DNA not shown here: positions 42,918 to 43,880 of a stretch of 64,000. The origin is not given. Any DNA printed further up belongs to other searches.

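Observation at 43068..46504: Stand-alone DsrMK-type module whose DsrC-family partners carry complementary halves of the redox cysteine pair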

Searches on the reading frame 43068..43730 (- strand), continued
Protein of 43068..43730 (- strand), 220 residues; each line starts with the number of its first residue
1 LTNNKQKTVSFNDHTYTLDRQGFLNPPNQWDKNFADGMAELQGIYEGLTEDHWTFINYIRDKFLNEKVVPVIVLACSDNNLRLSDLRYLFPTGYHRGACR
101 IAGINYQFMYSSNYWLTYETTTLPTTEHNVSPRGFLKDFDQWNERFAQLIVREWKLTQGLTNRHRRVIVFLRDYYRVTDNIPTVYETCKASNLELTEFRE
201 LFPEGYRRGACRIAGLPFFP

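Call 19: search_protein_families(library=pfam, proteins=[L046:10644-11216:+, L046:11213-11881:+, L046:11874-13697:+, L046:13760-15217:+, L046:15763-16233:+, L046:16316-17230:+, L046:17227-18837:+, L046:2399-4078:+, L046:4082-5470:+, L046:18873-20492:-], max_evalue=0.001)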
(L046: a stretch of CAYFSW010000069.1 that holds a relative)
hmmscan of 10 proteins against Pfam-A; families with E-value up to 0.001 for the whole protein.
L046:10644-11216:+ (190 aa): 1 family
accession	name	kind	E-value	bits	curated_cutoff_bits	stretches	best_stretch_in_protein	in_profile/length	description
PF01661.27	Macro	-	1.2e-24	87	22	1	48-152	7-118/118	Macro domain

L046:11213-11881:+ (222 aa): 0 families

L046:11874-13697:+ (607 aa): 7 families
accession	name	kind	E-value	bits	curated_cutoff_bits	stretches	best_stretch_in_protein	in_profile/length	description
PF00072.30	Response_reg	-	5.5e-15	55.9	30.2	1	476-586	1-108/111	Response regulator receiver domain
PF02754.22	CCG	-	4.6e-12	46.3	20.6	1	335-419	1-80/85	Cysteine-rich domain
PF13183.11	Fer4_8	-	3.7e-10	40.6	27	1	45-134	2-68/68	4Fe-4S dicluster domain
PF13534.11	Fer4_17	-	3.3e-08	34.4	22.2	1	47-135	1-61/61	4Fe-4S dicluster domain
PF13187.11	Fer4_9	-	8e-07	29.4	27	0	119-134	1-16/52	4Fe-4S dicluster domain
PF13237.11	Fer4_10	-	3.8e-06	27.2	25.5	0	119-134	8-25/53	4Fe-4S dicluster domain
PF13746.11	Fer4_18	-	7.9e-05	23.3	27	0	107-136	48-77/114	4Fe-4S dicluster domain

L046:13760-15217:+ (485 aa): 7 families
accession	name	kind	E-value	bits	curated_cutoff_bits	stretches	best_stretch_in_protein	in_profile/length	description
PF08448.16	PAS_4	-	9.3e-34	116.4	23.1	2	131-237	1-110/110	PAS fold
PF02518.31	HATPase_c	-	3.8e-25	88.9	26.4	1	354-465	1-110/111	Histidine kinase-, DNA gyrase B-, and HSP90-like ATPase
PF13426.13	PAS_9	-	1.1e-20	74.3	27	2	136-234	2-103/103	PAS domain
PF00989.32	PAS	-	1.4e-10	41.6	22.6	1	126-226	2-107/113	PAS fold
PF12282.15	GAF_PdtaS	-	1.7e-10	41.3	23.7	1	52-119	73-137/145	Histidine kinase PdtaS, GAF domain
PF13596.12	PAS_10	-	1.5e-06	29.3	22.1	0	182-233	58-106/106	PAS domain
PF13188.13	PAS_8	-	2.6e-05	24.4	21.8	0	125-159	1-35/65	PAS domain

L046:15763-16233:+ (156 aa): 0 families

L046:16316-17230:+ (304 aa): 1 family
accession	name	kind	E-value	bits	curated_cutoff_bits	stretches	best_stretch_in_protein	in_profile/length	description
PF02665.19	Nitrate_red_gam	-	9.1e-14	52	22.9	1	90-251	40-206/217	Nitrate reductase gamma subunit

L046:17227-18837:+ (536 aa): 7 families
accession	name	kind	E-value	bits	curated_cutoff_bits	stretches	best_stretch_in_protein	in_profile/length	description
PF13183.11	Fer4_8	-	3.9e-12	47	27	1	105-192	2-67/68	4Fe-4S dicluster domain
PF13237.11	Fer4_10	-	2e-07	31.3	25.5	0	104-125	5-22/53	4Fe-4S dicluster domain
PF12838.12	Fer4_7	-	8.9e-07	29.7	27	0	104-120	34-50/52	4Fe-4S dicluster domain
PF02754.22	CCG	-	9.2e-07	29.3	20.6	1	396-496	1-85/85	Cysteine-rich domain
PF00037.32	Fer4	-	7.9e-06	25.9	21.1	0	178-192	7-21/24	4Fe-4S binding domain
PF13484.11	Fer4_16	-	3.7e-05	24.9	30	0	178-192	1-15/66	4Fe-4S double cluster binding domain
PF13534.11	Fer4_17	-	0.00066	20.6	22.2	0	108-194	2-61/61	4Fe-4S dicluster domain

L046:2399-4078:+ (559 aa): 15 families
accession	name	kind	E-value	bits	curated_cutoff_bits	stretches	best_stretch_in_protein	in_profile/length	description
PF07992.20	Pyr_redox_2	-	1.9e-28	100.1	26.1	1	141-429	2-291/291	Pyridine nucleotide-disulphide oxidoreductase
PF14691.11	Fer4_20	-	3.2e-15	56.4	25.8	1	37-126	28-111/113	Dihydroprymidine dehydrogenase domain II, 4Fe-4S cluster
PF00070.33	Pyr_redox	-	5.8e-12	46.4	22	2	272-340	3-76/82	Pyridine nucleotide-disulphide oxidoreductase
PF13738.12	Pyr_redox_3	-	8.4e-11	42.1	30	1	256-334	152-241/305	Pyridine nucleotide-disulphide oxidoreductase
PF13450.12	NAD_binding_8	-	1.7e-10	41.5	21.9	1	144-179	1-36/68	NAD(P)-binding Rossmann-like domain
PF12831.13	FAD_oxidored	-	4.2e-08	33.3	27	1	142-179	2-39/416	FAD dependent oxidoreductase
PF01266.30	DAO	-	5.4e-07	29.9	27.9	1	141-175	1-35/353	FAD dependent oxidoreductase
PF01946.23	Thi4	-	7e-07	29.2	26.2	1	141-206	19-84/235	Thi4 family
PF14697.11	Fer4_21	-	9.6e-06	26.1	35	1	508-558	7-59/59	4Fe-4S dicluster domain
PF01593.30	Amino_oxidase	-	1.5e-05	24.9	19.8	1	150-176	2-28/443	Flavin containing amine oxidoreductase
PF01262.27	AlaDh_PNT_C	-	1.7e-05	24.8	23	0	249-301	4-61/214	Alanine dehydrogenase/PNT, C-terminal domain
PF03486.20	HI0933_like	-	2.4e-05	24.3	50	1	141-176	2-37/244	HI0933-like protein Rossmann domain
PF00890.30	FAD_binding_2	-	2.8e-05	23.9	20.4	1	142-180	2-40/414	FAD binding domain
PF01134.28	GIDA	-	0.00017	21.3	22.1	0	142-169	2-30/391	Glucose inhibited division protein A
PF00037.32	Fer4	-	0.0007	19.7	21.1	1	538-556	5-23/24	4Fe-4S binding domain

L046:4082-5470:+ (462 aa): 3 families
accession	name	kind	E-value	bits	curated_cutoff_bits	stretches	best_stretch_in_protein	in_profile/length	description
PF07685.20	GATase_3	-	4.8e-36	124.7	27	1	251-441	1-193/196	CobB/CobQ-like glutamine amidotransferase domain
PF01656.29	CbiA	-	5.8e-17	62.3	25.4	1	6-181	1-112/125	CobQ/CobB/MinD/ParA nucleotide binding domain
PF13500.12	AAA_26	-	1.6e-16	61.2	27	2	79-182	96-192/198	AAA domain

L046:18873-20492:- (539 aa): 3 families
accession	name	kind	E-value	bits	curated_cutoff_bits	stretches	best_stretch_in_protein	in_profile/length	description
PF02518.31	HATPase_c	-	1.2e-28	100.2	26.4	1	413-522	1-110/111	Histidine kinase-, DNA gyrase B-, and HSP90-like ATPase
PF00512.31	HisKA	-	3.1e-14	53.2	26.9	1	305-368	3-63/66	His Kinase A (phospho-acceptor) domain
PF00672.30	HAMP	-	7.5e-13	49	25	1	237-288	1-51/53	HAMP domain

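Call 20: search_protein_families(library=ncbifam, proteins=[L046:13-939:+, L046:939-2015:+, L046:2399-4078:+, L046:4082-5470:+, L046:5580-6953:-, L046:11213-11881:+, L046:15763-16233:+, L046:9122-9955:+, L046:8059-8868:-], max_evalue=0.001)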
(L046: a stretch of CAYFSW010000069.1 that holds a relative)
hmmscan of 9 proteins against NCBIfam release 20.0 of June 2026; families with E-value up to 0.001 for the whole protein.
L046:13-939:+ (308 aa): 7 families
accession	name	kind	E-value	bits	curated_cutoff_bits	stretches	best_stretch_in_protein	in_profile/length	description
TIGR02064.1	dsrA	equivalog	2.6e-135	451.3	392.85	1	2-305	89-395/402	dissimilatory-type sulfite reductase subunit alpha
TIGR02066.1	dsrB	equivalog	2.5e-36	125.4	341.5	1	10-295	44-330/341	dissimilatory-type sulfite reductase subunit beta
TIGR02912.1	sulfite_red_C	equivalog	4e-12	45.8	324.1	1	46-196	77-215/314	sulfite reductase subunit C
NF007125.0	PRK09566.1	equivalog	4.4e-07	28.7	594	1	11-156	337-478/513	ferredoxin--nitrite reductase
TIGR02374.1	nitri_red_nirB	equivalog_domain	0.00013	20.5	578.35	1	8-135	572-693/794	nitrite reductase large subunit NirB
NF011565.0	PRK14989.1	subfamily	0.00024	19.3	883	1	8-135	577-698/847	nitrite reductase large subunit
NF010029.0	PRK13504.1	equivalog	0.00033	19.1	457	0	71-141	438-508/575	NADPH-dependent assimilatory sulfite reductase hemoprotein subunit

L046:939-2015:+ (358 aa): 5 families
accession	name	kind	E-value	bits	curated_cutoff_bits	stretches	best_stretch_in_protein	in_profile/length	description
TIGR02066.1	dsrB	equivalog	3.6e-151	503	341.5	1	21-355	1-339/341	dissimilatory-type sulfite reductase subunit beta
TIGR02064.1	dsrA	equivalog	8.5e-33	113.8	392.85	1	51-341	84-377/402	dissimilatory-type sulfite reductase subunit alpha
TIGR02912.1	sulfite_red_C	equivalog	7.5e-11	41.6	324.1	1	68-330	39-296/314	sulfite reductase subunit C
NF007125.0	PRK09566.1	equivalog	1.5e-08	33.6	594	1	64-190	336-458/513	ferredoxin--nitrite reductase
NF007126.0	PRK09567.1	equivalog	3.3e-06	25.5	523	1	63-187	388-508/595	NirA family protein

L046:2399-4078:+ (559 aa): 78 families (the best 25 are shown)
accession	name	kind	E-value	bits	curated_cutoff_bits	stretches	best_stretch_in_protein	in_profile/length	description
NF009410.0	PRK12771.1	subfamily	8.7e-169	562.7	516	1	24-559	33-563/566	NAD(P)-binding protein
NF009454.0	PRK12814.1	equivalog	7.3e-116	388.1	916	1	38-517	101-582/657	putative NADPH-dependent glutamate synthase small subunit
NF009414.0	PRK12778.1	equivalog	5.1e-103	345.8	1103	2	37-439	335-748/752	bifunctional dihydroorotate dehydrogenase B NAD binding subunit/NADPH-dependent glutamate synthase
TIGR01316.1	gltA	equivalog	1.8e-91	307.2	471.75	1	37-438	34-447/449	NADPH-dependent glutamate synthase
TIGR03315.1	Se_ygfK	equivalog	8.3e-83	278.4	835.3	1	39-552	445-934/1012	putative selenate reductase subunit YgfK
TIGR01318.1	gltD_gamma_fam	subfamily_domain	1.2e-74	251.7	482.95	1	38-436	47-461/467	glutamate synthase, small subunit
NF010590.0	PRK13984.1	equivalog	2e-73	247.6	946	1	41-440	198-606/611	putative oxidoreductase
NF009408.0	PRK12769.1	equivalog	4.4e-71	239.9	1003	1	35-438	230-649/659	formate-dependent uric acid utilization protein AegA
NF009413.0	PRK12775.1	equivalog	8.7e-69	232.4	1895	1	38-437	338-751/1006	putative trifunctional 2-polyprenylphenol hydroxylase/glutamate synthase subunit beta/ferritin domain-containing protein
NF009415.0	PRK12779.1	equivalog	1e-60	205.7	1519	1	70-437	230-623/944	putative bifunctional glutamate synthase subunit beta/2-polyprenylphenol hydroxylase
NF009451.0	PRK12809.1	equivalog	2.7e-60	204.3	1154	1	36-436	214-630/639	formate-dependent uric acid utilization protein YgfT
NF009409.0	PRK12770.1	subfamily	2.5e-57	194.6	343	1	134-438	13-348/360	putative glutamate synthase subunit beta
TIGR01317.1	GOGAT_sm_gam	subfamily_domain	2.7e-51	174.9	447.7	1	39-440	50-478/485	glutamate synthase small subunit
NF045663.1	diclust_near_Sec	equivalog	3.2e-45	154.5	530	2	36-286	15-253/759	pyridine nucleotide-disulfide oxidoreductase/dicluster-binding protein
NF045599.1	bili_reduct_long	exception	2.1e-19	69.2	750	1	133-384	375-603/641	bilirubin reductase, long form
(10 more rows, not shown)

L046:4082-5470:+ (462 aa): 11 families
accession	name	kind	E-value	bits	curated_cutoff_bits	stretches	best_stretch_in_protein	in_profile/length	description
NF002204.1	PRK01077.1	equivalog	1.2e-134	449.3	254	1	4-438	2-419/420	cobyrinic acid a,c-diamide synthase CobB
TIGR00379.1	cobB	subfamily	1.4e-130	436.2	261.4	1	5-453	1-447/449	cobyrinic/hydrogenobyrinic acid a,c-diamide synthase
NF033195.1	F430_CfbB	exception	1.6e-121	406.3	560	1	5-450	1-450/451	Ni-sirohydrochlorin a,c-diamide synthase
NF053748.1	bifunc_CobBC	exception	1.8e-108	363.9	950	1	3-457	1-447/797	bifunctional hydrogenobyrinic acid a,c-diamide synthase/histidinol phosphate aminotransferase CobBC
NF010471.0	PRK13896.1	equivalog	5.7e-81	272.7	693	1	6-439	4-421/433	cobyrinic acid a,c-diamide synthase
NF001989.1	PRK00784.1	equivalog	8.6e-11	41.2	273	0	6-39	3-36/480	cobyric acid synthase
TIGR00313.1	cobQ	equivalog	1.5e-07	30.6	309.9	0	81-188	122-230/477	cobyric acid synthase CobQ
NF052463.1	L2IsogltmlsynGatDStaph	equivalog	2.7e-06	27.4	450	1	279-350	38-110/237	lipid II isoglutaminyl synthase subunit GatD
TIGR03800.1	PLP_synth_Pdx2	equivalog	2.5e-05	24.3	105.55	1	259-354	6-96/184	pyridoxal 5'-phosphate synthase glutaminase subunit PdxT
NF004921.0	PRK06278.1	equivalog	6.9e-05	21.9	354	1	6-153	242-394/482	cobyrinic acid a,c-diamide synthase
NF004167.0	PRK05632.1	equivalog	0.00096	17.8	418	0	5-39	4-38/708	phosphate acetyltransferase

L046:5580-6953:- (457 aa): 28 families (the best 25 are shown)
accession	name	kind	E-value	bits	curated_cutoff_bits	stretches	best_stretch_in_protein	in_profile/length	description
NF045796.1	DsrK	equivalog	6e-109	364.6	400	1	18-455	25-446/453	sulfate reduction electron transfer complex DsrMKJOP subunit DsrK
NF045724.1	ferredox_TmcB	equivalog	8.2e-66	222.3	735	1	22-440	21-424/430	electron transfer complex ferredoxin TmcB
NF045711.1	sulf_resp_HmcF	equivalog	3.7e-61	207.3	750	1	37-444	54-449/457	sulfate respiration complex iron-sulfur protein HmcF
NF045670.1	quin_L_LdhH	equivalog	7.5e-27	93.9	800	1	214-440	481-705/706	L-lactate dehydrogenase (quinone) large subunit LdhH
NF004898.0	PRK06259.1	equivalog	5.5e-21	74.7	385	1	325-444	373-488/488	fumarate reductase (CoM/CoB) subunit TfrB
NF008434.0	PRK11274.1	equivalog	2e-13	50.1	333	2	113-422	74-390/409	glycolate oxidase subunit GlcF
NF008369.0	PRK11168.1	equivalog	1.1e-12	47.6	278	1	304-422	271-382/401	anaerobic glycerol-3-phosphate dehydrogenase subunit C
NF045663.1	diclust_near_Sec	equivalog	1.7e-07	29.7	530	1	322-422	527-620/759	pyridine nucleotide-disulfide oxidoreductase/dicluster-binding protein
TIGR03379.1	glycerol3P_GlpC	equivalog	1.1e-06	27.7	279.9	0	311-421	275-378/397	anaerobic glycerol-3-phosphate dehydrogenase subunit GlpC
TIGR00273.1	TIGR00273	equivalog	1.3e-06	27.5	444.8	0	103-162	334-393/432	LutB/LldF family L-lactate oxidation iron-sulfur protein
NF009226.0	PRK12576.1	equivalog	5e-06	26.1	344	0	42-59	153-170/317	succinate dehydrogenase/fumarate reductase iron-sulfur subunit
TIGR03290.1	CoB_CoM_SS_C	equivalog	1.4e-05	25.1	160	0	112-164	46-98/144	CoB--CoM heterodisulfide reductase subunit C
NF040864.1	HgcB_ferredoxin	equivalog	1.4e-05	24.9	99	0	37-57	8-28/93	mercury methylation ferredoxin HgcB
TIGR04003.1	rSAM_BssD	equivalog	0.00016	21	496.45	0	32-57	39-64/314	[benzylsuccinate synthase]-activating enzyme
NF058577.1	FdxA_fam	equivalog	0.00019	21.6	65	1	29-57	22-50/52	4Fe-4S ferredoxin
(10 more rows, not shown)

L046:11213-11881:+ (222 aa): 2 families
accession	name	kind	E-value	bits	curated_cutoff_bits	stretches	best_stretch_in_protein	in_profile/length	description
NF045716.1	sulf_resp_HmcE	equivalog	6.9e-12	45.5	275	1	24-212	21-212/226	sulfate respiration complex protein HmcE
NF045723.1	memb_anch_TmcC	equivalog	1.5e-11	44.2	240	1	57-212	52-210/218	TmcC family electron transfer complex membrane anchor subunit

L046:15763-16233:+ (156 aa): 0 families

L046:9122-9955:+ (277 aa): 10 families
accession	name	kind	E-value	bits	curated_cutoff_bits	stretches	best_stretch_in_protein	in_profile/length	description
TIGR01764.1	excise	domain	3.5e-11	43.3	28.8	1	18-60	1-42/49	excisionase family DNA-binding protein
NF033787.1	HTH_BldC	subfamily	2e-10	40.4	77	1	18-64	2-48/49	BldC family transcriptional regulator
NF008677.0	PRK11697.1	equivalog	5.6e-06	25.9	246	1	164-263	17-113/238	two-component system response regulator BtsR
NF033518.0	transpos_IS607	equivalog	0.00011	21.8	110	1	23-62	2-41/187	IS607 family transposase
NF009648.0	PRK13182.1-4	equivalog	0.00013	22.1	170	1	20-61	2-43/184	chromosome-anchoring protein RacA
NF046037.1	carphisopro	domain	0.00043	20.4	38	0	23-48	13-38/54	carph-isopro domain-containing protein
NF001965.0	PRK00742.1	subfamily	0.00051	19.3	293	1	161-232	11-85/357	chemotaxis-specific protein-glutamate methyltransferase CheB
NF008469.0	PRK11361.1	equivalog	0.00052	18.8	714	1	153-245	5-99/461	acetoacetate metabolism transcriptional regulator AtoC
NF007467.0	PRK10046.1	equivalog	0.00059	19.4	264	1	189-261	43-117/226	two-component response regulator DpiA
NF045717.1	DVU0259_DivK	exception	0.00084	19.5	160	0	153-258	3-108/117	DVU0259 family response regulator domain-containing protein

L046:8059-8868:- (269 aa): 3 families
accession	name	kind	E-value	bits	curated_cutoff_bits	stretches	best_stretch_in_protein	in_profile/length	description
TIGR01764.1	excise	domain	7.6e-13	48.6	28.8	1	9-54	1-45/49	excisionase family DNA-binding protein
NF033787.1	HTH_BldC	subfamily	5.6e-11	42.1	77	1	9-56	2-49/49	BldC family transcriptional regulator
NF033518.0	transpos_IS607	equivalog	0.00016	21.3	110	1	14-58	2-46/187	IS607 family transposase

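Call 31: search_protein_families(library=pfam, proteins=[L041:1949-2269:+, L024:9482-9958:+, L028:1384-1821:+, L046:15794-16315:+, L036:6297-6947:+, L058:3863-5854:-, L036:6973-8496:-, L028:1885-3954:+], max_evalue=0.001)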
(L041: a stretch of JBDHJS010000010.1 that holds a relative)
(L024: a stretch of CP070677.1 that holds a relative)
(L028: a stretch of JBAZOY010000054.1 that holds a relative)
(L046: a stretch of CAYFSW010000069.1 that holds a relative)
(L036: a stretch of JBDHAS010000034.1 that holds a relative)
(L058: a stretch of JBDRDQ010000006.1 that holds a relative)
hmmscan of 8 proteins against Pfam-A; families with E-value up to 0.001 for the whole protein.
L041:1949-2269:+ (106 aa): 0 families

L024:9482-9958:+ (158 aa): 1 family
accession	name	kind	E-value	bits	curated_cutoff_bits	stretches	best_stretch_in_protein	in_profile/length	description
PF02082.26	Rrf2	-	3.1e-27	95.7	30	1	3-131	1-131/132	Iron-dependent Transcriptional regulator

L028:1384-1821:+ (145 aa): 1 family
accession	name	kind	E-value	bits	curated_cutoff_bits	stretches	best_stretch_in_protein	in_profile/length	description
PF00072.30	Response_reg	-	1.4e-18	67.5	30.2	1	14-131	2-110/111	Response regulator receiver domain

L046:15794-16315:+ (173 aa): 3 families
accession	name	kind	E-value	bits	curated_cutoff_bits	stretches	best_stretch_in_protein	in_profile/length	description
PF13411.12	MerR_1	-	2.7e-15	56.7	21.6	1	16-81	2-66/69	MerR HTH family regulatory protein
PF00376.29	MerR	-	9.7e-10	38.6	28.2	1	16-52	1-38/38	MerR family regulatory protein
PF13591.12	MerR_2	-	4.5e-08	33.2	29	1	17-84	3-69/84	MerR HTH family regulatory protein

L036:6297-6947:+ (216 aa): 4 families
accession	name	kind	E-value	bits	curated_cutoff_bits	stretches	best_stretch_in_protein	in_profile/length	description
PF13513.12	HEAT_EZ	-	2.4e-11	44.3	27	1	127-174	4-55/55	HEAT-like repeat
PF13646.12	HEAT_2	-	3.7e-10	40.4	27.7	1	126-190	16-74/88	HEAT repeats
PF02985.28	HEAT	-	9.5e-08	32.1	23.5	1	154-176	7-29/31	HEAT repeat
PF01602.26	Adaptin_N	-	0.00057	19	37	0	47-141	357-444/524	Adaptin N terminal region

L058:3863-5854:- (663 aa): 2 families
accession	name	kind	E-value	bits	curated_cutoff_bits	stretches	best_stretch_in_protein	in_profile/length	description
PF03313.21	SDH_alpha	-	2.6e-68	231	26.4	1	386-643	3-259/260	Serine dehydratase alpha chain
PF03315.21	SDH_beta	-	8.3e-05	23.4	26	0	130-199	11-83/155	Serine dehydratase beta chain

L036:6973-8496:- (507 aa): 2 families
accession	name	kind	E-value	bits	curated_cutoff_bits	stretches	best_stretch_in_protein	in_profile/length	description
PF02602.20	HEM4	-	1.1e-56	192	27.5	1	275-496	4-230/231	Uroporphyrinogen-III synthase HemD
PF00590.25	TP_methylase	-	5.3e-49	167.5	27.8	1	11-222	1-211/212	Tetrapyrrole (Corrin/Porphyrin) Methylases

L028:1885-3954:+ (689 aa): 6 families
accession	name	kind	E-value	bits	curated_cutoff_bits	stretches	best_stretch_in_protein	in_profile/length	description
PF02518.31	HATPase_c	-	1.1e-26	93.9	26.4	1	568-675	2-109/111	Histidine kinase-, DNA gyrase B-, and HSP90-like ATPase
PF00989.32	PAS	-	2.2e-05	24.9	22.6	1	329-438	4-112/113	PAS fold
PF00672.30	HAMP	-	0.00016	22.4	25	0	209-235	3-29/53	HAMP domain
PF14501.12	HATPase_c_5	-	0.00045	20.5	22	0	570-665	4-94/102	GHKL domain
PF13426.13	PAS_9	-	0.00096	19.8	27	0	339-438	4-100/103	PAS domain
PF17152.10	CHASE8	-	0.001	19.8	27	0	61-172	5-101/102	Periplasmic sensor domain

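Call 70: search_protein_families(library=pfam, proteins=[L046:2026-2286:+], max_evalue=0.01)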
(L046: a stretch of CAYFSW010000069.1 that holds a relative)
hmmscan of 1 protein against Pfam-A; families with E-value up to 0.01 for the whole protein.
L046:2026-2286:+ (86 aa): 0 families

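Call 71: predict_structure(alignment_id=A1)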
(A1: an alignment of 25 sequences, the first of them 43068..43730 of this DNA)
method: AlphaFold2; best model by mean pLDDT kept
length: 220 residues; sequences in the alignment: 25
mean_pLDDT: 84.1   pTM: 0.52
mean pLDDT of the five models: 84.1, 83.9, 83.3, 81.7, 80.9
residues with pLDDT >= 90: 97; 70-90: 99; 50-70: 12; < 50: 12
segments of 3 or more residues with pLDDT < 50: 1-3, 117-125
pLDDT, mean of each block of 10 residues (from residue 1): 66 93 92 95 89 95 86 83 85 87 87 53 57 82 86 75 93 94 92 92 85 84
secondary structure, 60 per line:
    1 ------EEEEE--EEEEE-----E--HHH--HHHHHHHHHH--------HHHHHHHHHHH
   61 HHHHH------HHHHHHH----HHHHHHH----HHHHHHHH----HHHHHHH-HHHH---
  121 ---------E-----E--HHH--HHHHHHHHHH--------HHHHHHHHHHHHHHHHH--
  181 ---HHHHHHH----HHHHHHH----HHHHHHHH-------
elements in order: E7-11 E14-18 H32-41 H50-65 H72-78 H83-89 H94-101 H106-112 H114-117 H144-153 H162-178 H184-190 H195-201 H206-213
